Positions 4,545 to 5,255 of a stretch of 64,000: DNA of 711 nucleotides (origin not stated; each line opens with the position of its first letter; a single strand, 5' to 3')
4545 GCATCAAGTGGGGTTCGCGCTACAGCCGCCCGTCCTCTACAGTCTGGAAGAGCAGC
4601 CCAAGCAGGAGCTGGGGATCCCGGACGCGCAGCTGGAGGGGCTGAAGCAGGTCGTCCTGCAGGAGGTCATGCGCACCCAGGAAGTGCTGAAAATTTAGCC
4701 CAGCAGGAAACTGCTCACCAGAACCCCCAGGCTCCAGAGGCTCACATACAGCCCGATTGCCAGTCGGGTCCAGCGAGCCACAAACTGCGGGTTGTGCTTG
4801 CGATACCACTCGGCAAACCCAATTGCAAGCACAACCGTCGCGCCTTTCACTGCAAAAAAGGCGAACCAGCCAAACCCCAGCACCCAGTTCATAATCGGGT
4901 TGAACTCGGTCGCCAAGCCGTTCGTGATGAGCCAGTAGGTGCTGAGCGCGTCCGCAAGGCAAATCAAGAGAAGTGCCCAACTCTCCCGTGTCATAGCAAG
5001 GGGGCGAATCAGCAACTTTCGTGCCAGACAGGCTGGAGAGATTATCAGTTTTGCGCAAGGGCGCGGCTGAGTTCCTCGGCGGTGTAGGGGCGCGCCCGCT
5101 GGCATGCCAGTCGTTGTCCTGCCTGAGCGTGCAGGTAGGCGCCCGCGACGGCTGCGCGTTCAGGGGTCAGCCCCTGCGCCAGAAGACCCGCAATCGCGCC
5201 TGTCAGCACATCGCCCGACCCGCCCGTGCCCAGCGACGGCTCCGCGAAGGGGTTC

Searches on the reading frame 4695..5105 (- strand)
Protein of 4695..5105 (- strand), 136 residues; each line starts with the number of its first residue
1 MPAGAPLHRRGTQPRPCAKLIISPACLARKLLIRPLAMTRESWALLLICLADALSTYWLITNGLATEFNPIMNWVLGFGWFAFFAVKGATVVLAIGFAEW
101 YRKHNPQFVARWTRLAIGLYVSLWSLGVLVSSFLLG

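Call 18: search_protein_families(library=pfam, proteins=[window:4695-5105:-], max_evalue=0.01)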
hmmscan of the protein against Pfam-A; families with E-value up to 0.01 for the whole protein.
window:4695-5105:- (136 aa): 1 family
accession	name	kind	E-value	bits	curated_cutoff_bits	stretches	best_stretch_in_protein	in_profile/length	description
PF18902.5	DUF5658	-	6.5e-15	56.1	25.2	1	47-124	2-78/82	Domain of unknown function (DUF5658)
